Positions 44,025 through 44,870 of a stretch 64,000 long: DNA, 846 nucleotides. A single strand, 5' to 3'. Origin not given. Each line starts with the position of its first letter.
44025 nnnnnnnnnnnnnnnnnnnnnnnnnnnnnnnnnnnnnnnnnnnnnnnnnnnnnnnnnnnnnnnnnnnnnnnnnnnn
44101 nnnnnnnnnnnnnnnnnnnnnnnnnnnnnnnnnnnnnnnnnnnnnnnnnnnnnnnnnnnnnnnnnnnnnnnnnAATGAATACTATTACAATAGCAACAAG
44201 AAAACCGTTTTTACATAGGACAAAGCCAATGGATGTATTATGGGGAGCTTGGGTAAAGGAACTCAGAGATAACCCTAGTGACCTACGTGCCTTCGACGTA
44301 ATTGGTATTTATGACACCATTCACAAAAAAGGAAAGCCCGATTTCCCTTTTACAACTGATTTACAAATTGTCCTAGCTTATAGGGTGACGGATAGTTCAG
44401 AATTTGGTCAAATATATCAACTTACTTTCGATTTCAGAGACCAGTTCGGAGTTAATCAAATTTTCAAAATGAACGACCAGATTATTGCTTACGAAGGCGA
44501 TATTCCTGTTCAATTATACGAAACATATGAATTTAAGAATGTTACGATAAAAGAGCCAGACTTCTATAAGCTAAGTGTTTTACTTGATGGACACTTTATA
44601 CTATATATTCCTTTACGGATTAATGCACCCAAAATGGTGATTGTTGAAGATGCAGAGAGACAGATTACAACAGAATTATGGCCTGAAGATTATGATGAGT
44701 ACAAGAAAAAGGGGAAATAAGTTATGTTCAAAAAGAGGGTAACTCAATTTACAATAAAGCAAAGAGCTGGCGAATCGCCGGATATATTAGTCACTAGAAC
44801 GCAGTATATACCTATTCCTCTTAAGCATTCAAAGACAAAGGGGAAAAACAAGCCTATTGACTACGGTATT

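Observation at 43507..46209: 2.7-kb IS1595-family transposon with intact ends and an 8-bp target duplication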

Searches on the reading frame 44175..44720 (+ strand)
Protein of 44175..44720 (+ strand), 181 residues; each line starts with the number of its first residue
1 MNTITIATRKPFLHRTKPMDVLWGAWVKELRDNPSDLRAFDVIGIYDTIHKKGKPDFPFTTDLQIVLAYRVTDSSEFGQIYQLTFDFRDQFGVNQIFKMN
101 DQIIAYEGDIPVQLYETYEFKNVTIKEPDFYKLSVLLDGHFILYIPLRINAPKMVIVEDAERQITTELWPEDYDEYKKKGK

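Call 4: search_protein_families(library=pfam, proteins=[window:44175-44720:+], max_evalue=0.01)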
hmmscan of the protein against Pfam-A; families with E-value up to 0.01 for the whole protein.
window:44175-44720:+ (181 aa): 1 family
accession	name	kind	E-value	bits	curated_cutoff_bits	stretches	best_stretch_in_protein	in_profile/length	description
PF22091.2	DUF6941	-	1.1e-09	39.1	27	1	41-149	17-124/125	Family of unknown function (DUF6941)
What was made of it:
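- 44175..44720 (+): Passenger ORF2, 181 aa (public call is 163 aa, starting at Met19, window 44229): DUF6941 beta-sandwich protein and conserved cargo core. Pfam DUF6941 at 1.1e-09 (call 4).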

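Call 17: search_protein_families(library=phrogs, proteins=[window:44175-44720:+], max_evalue=0.05)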
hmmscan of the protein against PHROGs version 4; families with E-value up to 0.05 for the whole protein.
window:44175-44720:+ (181 aa): 0 families

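Call 18: search_protein_families(library=padloc, proteins=[window:44175-44720:+], max_evalue=0.05)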
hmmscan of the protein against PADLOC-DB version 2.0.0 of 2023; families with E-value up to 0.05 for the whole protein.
window:44175-44720:+ (181 aa): 0 families

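Call 19: search_protein_families(library=ncbifam, proteins=[window:44175-44720:+], max_evalue=0.05)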
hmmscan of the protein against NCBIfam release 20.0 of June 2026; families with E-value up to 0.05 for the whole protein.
window:44175-44720:+ (181 aa): 0 families

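Call 29: find_homologous_proteins(query=window:44175-44720:+, max_evalue=0.001)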
Query window:44175-44720:+ (181 aa): 7 proteins with E <= 0.001 among 26 candidates.
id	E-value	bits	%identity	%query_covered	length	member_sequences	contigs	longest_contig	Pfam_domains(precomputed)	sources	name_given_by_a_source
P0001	3.1e-105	368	100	90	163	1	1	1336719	PF22091.3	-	-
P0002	1.8e-91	323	78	100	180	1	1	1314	PF22091.3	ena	-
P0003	1.5e-83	297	72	99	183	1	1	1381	PF22091.3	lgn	-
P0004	8.0e-81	288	69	100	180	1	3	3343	PF22091.3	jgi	jgi:hypothetical protein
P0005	1.3e-79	284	75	90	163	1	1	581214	PF22091.3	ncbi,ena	-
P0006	7.4e-56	207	53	99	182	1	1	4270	PF22091.3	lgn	-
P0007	1.6e-46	176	49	94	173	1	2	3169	PF22091.3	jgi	-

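Call 30: find_encoding_contigs(protein=P0005, flank=8000, max_places=4)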
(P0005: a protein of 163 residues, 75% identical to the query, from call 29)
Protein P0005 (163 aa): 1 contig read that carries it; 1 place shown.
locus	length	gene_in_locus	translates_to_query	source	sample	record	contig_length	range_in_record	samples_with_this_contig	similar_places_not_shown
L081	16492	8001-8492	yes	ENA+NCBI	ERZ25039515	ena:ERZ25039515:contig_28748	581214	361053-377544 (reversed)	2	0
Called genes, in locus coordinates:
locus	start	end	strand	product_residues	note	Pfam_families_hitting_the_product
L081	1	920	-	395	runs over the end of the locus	PF00465:Fe-ADH, PF13685:Fe-ADH_2, PF25137:ADH_Fe_C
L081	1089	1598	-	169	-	-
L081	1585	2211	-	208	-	-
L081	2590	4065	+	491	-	PF01565:FAD_binding_4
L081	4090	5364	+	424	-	PF13183:Fer4_8 (weak), PF02754:CCG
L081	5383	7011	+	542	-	PF01565:FAD_binding_4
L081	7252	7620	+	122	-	-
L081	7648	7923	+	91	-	-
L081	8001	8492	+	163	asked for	PF22091:DUF6941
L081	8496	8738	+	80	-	-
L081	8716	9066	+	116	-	-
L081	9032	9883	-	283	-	PF12760:Zn_ribbon_IS1595, PF12762:DDE_Tnp_IS1595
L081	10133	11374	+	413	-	PF13433:Peripla_BP_5, PF13458:Peripla_BP_6, PF01094:ANF_receptor, PF13433:Peripla_BP_5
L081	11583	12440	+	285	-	PF02653:BPD_transp_2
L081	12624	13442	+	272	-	PF02653:BPD_transp_2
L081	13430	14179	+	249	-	PF00005:ABC_tran, PF13304:AAA_21 (faint)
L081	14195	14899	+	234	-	PF00005:ABC_tran, PF13304:AAA_21 (faint)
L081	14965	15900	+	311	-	PF00753:Lactamase_B, PF19583:ODP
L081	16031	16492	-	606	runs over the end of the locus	PF00009:GTP_EFTU, PF03144:GTP_EFTU_D2 (weak), PF14492:EFG_III (weak), PF00679:EFG_C, PF06421:LepA_C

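Call 31: find_encoding_contigs(protein=P0004, flank=5000, max_places=4)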
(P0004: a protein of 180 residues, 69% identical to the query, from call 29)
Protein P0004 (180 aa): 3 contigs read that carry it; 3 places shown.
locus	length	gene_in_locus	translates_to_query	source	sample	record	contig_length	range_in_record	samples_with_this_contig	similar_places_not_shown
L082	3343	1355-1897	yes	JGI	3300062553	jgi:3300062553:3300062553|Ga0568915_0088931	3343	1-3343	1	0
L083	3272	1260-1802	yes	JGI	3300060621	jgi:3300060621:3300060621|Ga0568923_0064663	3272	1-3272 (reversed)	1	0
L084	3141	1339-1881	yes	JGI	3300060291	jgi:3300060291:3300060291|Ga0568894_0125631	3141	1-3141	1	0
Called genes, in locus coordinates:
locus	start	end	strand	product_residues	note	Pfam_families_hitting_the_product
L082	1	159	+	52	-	?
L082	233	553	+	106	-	-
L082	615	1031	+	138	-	-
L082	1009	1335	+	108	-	-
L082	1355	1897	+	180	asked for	PF22091:DUF6941 (weak)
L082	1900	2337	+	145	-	-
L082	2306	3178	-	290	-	PF12760:Zn_ribbon_IS1595, PF12762:DDE_Tnp_IS1595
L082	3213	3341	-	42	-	?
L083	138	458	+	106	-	-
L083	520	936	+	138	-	-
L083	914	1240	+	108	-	-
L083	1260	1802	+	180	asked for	PF22091:DUF6941 (weak)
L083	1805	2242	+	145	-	-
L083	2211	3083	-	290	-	PF12760:Zn_ribbon_IS1595, PF12762:DDE_Tnp_IS1595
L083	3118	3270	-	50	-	?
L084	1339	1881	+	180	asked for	PF22091:DUF6941 (weak)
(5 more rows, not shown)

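Call 32: find_encoding_contigs(protein=P0006, flank=5000, max_places=4)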
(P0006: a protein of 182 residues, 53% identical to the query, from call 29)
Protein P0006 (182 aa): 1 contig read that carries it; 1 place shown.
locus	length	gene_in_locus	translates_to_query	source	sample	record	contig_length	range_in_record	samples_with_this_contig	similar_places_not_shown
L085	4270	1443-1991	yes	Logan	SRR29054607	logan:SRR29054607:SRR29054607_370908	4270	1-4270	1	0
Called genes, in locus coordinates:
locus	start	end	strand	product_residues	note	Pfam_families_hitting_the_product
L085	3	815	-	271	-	?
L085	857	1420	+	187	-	-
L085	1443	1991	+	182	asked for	PF22091:DUF6941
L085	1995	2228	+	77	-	-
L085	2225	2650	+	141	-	-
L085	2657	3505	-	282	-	PF12760:Zn_ribbon_IS1595, PF12762:DDE_Tnp_IS1595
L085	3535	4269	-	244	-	?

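Call 33: find_encoding_contigs(protein=P0007, flank=5000, max_places=4)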
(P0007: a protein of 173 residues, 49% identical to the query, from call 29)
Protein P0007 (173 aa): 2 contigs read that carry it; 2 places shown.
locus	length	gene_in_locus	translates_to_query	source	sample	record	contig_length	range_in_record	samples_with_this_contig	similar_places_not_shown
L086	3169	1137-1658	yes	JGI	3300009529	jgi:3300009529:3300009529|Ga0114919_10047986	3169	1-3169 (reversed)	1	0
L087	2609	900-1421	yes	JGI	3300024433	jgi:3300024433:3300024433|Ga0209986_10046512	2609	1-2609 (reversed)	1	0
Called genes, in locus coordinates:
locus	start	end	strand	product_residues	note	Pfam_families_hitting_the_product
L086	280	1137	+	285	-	PF00665:rve (weak), PF13610:DDE_Tnp_IS240, PF13683:rve_3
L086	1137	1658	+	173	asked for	PF22091:DUF6941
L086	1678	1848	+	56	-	-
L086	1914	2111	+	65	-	-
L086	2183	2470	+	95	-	-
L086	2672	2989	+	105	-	-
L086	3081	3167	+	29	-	?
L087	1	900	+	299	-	?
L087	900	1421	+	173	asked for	PF22091:DUF6941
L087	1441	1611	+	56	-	-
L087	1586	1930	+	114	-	-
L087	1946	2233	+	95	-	-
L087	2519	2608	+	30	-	?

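Call 48: predict_structure(alignment_id=A2)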
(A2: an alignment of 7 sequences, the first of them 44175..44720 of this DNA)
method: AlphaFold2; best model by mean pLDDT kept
length: 181 residues; sequences in the alignment: 7
mean_pLDDT: 60.0   pTM: 0.57
mean pLDDT of the five models: 60.0, 59.9, 58.7, 58.3, 57.6
residues with pLDDT >= 90: 0; 70-90: 72; 50-70: 55; < 50: 54
segments of 3 or more residues with pLDDT < 50: 1-37, 48-54, 153-155, 163-165, 167-169
pLDDT, mean of each block of 10 residues (from residue 1): 32 29 29 45 52 57 72 76 84 83 79 73 72 77 60 51 49 61 49
secondary structure, 60 per line:
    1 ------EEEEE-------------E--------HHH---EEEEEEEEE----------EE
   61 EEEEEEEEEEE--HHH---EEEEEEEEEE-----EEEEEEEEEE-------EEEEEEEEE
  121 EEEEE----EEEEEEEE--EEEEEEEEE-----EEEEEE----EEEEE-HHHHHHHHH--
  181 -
elements in order: E7-11 E40-48 E59-71 E80-89 E95-104 E112-125 E130-137 E140-148 E154-159 E164-168 H170-178
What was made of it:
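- Tried and rejected: The first ORF2 model, from 7 sequences, was too poor (pLDDT 60, call 48).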

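Call 50: search_protein_representatives(alignment_id=A2)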
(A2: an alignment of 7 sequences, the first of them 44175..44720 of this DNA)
Query: 7 sequences, 180 profile positions. Proteins with E-value up to 0.001 (for the whole library): 31; up to 1e-10: 25; up to 1e-30: 18. The best 31 are listed.
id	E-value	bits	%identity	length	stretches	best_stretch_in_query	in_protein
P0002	7.5e-97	338.5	-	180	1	1-179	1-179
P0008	4.5e-60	218.7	-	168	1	18-174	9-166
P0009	7.7e-55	201.6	-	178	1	1-179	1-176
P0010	3.4e-53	196.2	-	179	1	11-174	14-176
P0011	9.9e-53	194.7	-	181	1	15-176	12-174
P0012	9.9e-48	178.4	-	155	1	10-152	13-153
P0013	8.5e-42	159.1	-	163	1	19-178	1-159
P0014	1.5e-41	158.2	-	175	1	4-173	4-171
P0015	1.4e-39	151.9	-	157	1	19-177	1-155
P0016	5.0e-39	150.1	-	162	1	19-175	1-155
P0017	5.1e-39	150.1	-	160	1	11-169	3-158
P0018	1.6e-35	138.6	-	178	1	1-175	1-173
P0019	1.8e-35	138.5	-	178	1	14-178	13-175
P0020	3.6e-35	137.5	-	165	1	19-174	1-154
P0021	6.1e-35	136.8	-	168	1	19-174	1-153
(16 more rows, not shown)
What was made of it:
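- The subfamily is tiny, with 31 representatives among 1.84 billion (call 50).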

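Call 53: find_encoding_contigs(protein=P0008, flank=5000, max_places=3)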
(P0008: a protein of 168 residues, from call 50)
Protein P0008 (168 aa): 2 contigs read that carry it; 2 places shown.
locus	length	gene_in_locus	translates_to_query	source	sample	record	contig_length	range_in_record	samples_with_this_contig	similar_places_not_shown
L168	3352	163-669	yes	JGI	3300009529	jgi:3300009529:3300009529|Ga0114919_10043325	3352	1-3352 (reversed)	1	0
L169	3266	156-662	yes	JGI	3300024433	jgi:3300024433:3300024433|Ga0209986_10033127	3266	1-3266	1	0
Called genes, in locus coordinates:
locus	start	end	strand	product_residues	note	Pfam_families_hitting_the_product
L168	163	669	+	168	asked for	PF22091:DUF6941 (weak)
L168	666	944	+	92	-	-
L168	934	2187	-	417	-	PF01555:N6_N4_Mtase, PF04471:Mrr_cat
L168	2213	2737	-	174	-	PF12762:DDE_Tnp_IS1595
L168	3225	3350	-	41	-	?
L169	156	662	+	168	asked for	PF22091:DUF6941 (weak)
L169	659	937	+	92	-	-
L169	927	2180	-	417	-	PF01555:N6_N4_Mtase, PF04471:Mrr_cat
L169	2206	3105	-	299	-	PF12760:Zn_ribbon_IS1595, PF12762:DDE_Tnp_IS1595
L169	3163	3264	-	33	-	?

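Call 54: find_encoding_contigs(protein=P0010, flank=5000, max_places=3)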
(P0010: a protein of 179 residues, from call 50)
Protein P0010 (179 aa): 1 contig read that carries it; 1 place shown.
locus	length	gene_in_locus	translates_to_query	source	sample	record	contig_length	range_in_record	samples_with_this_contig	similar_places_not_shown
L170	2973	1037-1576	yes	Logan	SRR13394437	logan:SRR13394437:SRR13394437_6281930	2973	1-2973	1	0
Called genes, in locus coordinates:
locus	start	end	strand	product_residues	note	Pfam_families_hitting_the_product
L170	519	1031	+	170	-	-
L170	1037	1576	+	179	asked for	-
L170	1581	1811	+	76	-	-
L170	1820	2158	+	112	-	-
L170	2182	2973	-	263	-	?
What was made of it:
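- The other two (L086, L087) have it next to an IS6/IS240-type or unannotated gene (calls 30-33, 53, 54).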

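Call 60: predict_structure(alignment_id=A4)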
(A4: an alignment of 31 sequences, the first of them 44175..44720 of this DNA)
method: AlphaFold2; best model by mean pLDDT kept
length: 181 residues; sequences in the alignment: 31
mean_pLDDT: 89.4   pTM: 0.79
mean pLDDT of the five models: 89.4, 88.6, 88.0, 87.3, 84.6
residues with pLDDT >= 90: 125; 70-90: 41; 50-70: 5; < 50: 10
segments of 3 or more residues with pLDDT < 50: 1-9
pLDDT, mean of each block of 10 residues (from residue 1): 44 71 96 85 96 96 97 95 98 97 95 96 97 97 98 82 85 86 58
secondary structure, 60 per line:
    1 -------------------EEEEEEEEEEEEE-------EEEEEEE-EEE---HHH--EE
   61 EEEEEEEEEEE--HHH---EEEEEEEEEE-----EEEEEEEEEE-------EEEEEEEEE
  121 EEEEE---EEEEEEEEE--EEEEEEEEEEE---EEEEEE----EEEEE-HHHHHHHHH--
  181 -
elements in order: E20-32 E40-46 E48-50 E59-71 E80-89 E95-104 E112-125 E129-137 E140-150 E154-159 E164-168 H170-178
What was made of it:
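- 44175..44720 (+): AF2 model pLDDT 89.4 (call 60).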

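Call 64: fold_search(model_id=the predicted structure, library=pdb)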
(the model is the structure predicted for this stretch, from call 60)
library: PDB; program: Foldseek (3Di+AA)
matches with E <= 10: 1809; with E <= 0.001: 43
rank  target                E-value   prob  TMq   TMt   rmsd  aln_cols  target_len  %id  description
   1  9nem_E                1.1e-04  1.00  0.40  0.44   6.7       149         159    7  Structure of Unc119-Farnesylated peptide complex (released 2025-09-03)
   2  9nem_F                1.9e-04  1.00  0.37  0.41   7.3       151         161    7  Structure of Unc119-Farnesylated peptide complex (released 2025-09-03)
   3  3gqq_D                2.0e-04  1.00  0.38  0.38   9.7       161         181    6  Crystal structure of the human retinal protein 4 (unc-119 homolog A). Northeast Structural Genomics Consortium target  (released 2009-04-07)
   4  6oe6_A                2.3e-04  1.00  0.32  0.40   8.1       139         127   17  Structure of a Uncharacterized protein from Leptospira interrogans serogroup Icterohaemorrhagiae serovar Copenhageni ( (released 2019-04-17)
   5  5t9g_A                2.4e-04  1.00  0.30  0.08  13.9       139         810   14  Crystal structure of BuGH2Cwt in complex with Galactoisofagomine (released 2017-09-13)
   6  7k2t_A                2.6e-04  1.00  0.47  0.24   4.5       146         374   15  Mg2+/ATP-bound structure of the full-length WzmWzt O antigen ABC transporter in lipid nanodiscs (released 2021-01-13)
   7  5t9a_B                2.7e-04  1.00  0.30  0.09   8.3       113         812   13  Crystal structure of BuGH2Cwt (released 2017-09-13)
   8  9nem_B                2.8e-04  1.00  0.39  0.39   8.9       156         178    7  Structure of Unc119-Farnesylated peptide complex (released 2025-09-03)
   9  9odx                  2.8e-04  1.00  0.36  0.36   7.7       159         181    8  Structure of Unc119B in complex with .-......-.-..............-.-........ (released 2025-09-03)
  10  6h6a_J                3.0e-04  1.00  0.39  0.42   6.8       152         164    5  Crystal structure of UNC119 in complex with LCK peptide (released 2018-09-26)
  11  9gkg_E                3.2e-04  1.00  0.37  0.40   7.1       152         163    6  Crystal structure of UNC119 in complex with Squarunkin A (released 2025-01-15)
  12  6h6a_D                3.5e-04  1.00  0.38  0.40   7.0       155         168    5  Crystal structure of UNC119 in complex with LCK peptide (released 2018-09-26)
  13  3gqq_F                3.7e-04  1.00  0.39  0.42   6.8       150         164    5  Crystal structure of the human retinal protein 4 (unc-119 homolog A). Northeast Structural Genomics Consortium target  (released 2009-04-07)
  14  9gkg_D                3.7e-04  1.00  0.36  0.39   7.7       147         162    7  Crystal structure of UNC119 in complex with Squarunkin A (released 2025-01-15)
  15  7k2t_C                4.1e-04  1.00  0.47  0.24   3.3       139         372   18  Mg2+/ATP-bound structure of the full-length WzmWzt O antigen ABC transporter in lipid nanodiscs (released 2021-01-13)
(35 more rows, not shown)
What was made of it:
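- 44175..44720 (+): PDB matches are generic sandwiches with TM<0.5 (call 64).
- ORF2's fold is a generic sandwich (call 64).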

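Call 66: fold_search(model_id=the predicted structure, library=viral)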
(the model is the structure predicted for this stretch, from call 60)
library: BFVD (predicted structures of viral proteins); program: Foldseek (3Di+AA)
matches with E <= 10: 1351; with E <= 0.001: 7
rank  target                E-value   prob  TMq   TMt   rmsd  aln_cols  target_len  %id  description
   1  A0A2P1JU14            2.1e-07  1.00  0.63  0.84   2.2       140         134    9  Uncharacterized protein [Anoxybacillus phage A403]
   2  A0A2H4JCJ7            5.4e-07  1.00  0.55  0.70   3.7       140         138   14  Uncharacterized protein [uncultured Caudovirales phage]
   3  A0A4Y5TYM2            1.2e-06  1.00  0.55  0.37   5.1       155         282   14  (no name in the UniProt tables at hand)
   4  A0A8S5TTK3            1.1e-05  1.00  0.54  0.58   4.3       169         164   16  Uncharacterized protein [Siphoviridae sp. ct5jB2]
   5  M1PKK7                1.2e-04  1.00  0.48  0.58   8.5       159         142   11  (no name in the UniProt tables at hand)
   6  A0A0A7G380            6.7e-04  1.00  0.29  0.23  12.6       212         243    8  Glycoprotein C (Fragment) [Canid alphaherpesvirus 1]
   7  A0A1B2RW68            9.1e-04  1.00  0.28  0.39  15.9       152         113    8  Uncharacterized protein [Lymphocystis disease virus 3]
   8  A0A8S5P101            1.1e-03  1.00  0.31  0.17  11.9       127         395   17  Uncharacterized protein [Siphoviridae sp. ctTBR23]
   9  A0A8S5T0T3            1.5e-03  1.00  0.45  0.48   6.8       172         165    9  Uncharacterized protein [Siphoviridae sp. ctKFk2]
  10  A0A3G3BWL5            2.9e-03  1.00  0.38  0.39   8.5       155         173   13  (no name in the UniProt tables at hand)
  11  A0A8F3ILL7            4.8e-03  0.99  0.31  0.36  20.0       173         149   15  (no name in the UniProt tables at hand)
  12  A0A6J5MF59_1          5.1e-03  0.99  0.32  0.10  15.5       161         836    7  Uncharacterized protein [uncultured Caudovirales phage]
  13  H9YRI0                5.9e-03  0.98  0.31  0.30  11.3       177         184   12  (no name in the UniProt tables at hand)
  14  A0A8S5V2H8            5.9e-03  0.85  0.26  0.24  18.1       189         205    9  Uncharacterized protein [CrAss-like virus sp. ctelJ1]
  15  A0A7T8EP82            6.6e-03  1.00  0.32  0.47   5.5       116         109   10  (no name in the UniProt tables at hand)
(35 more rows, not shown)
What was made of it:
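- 44175..44720 (+): Best viral match is an uncharacterised phage protein, target TM 0.84 (call 66).
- The fold also occurs in phage proteins (call 66).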
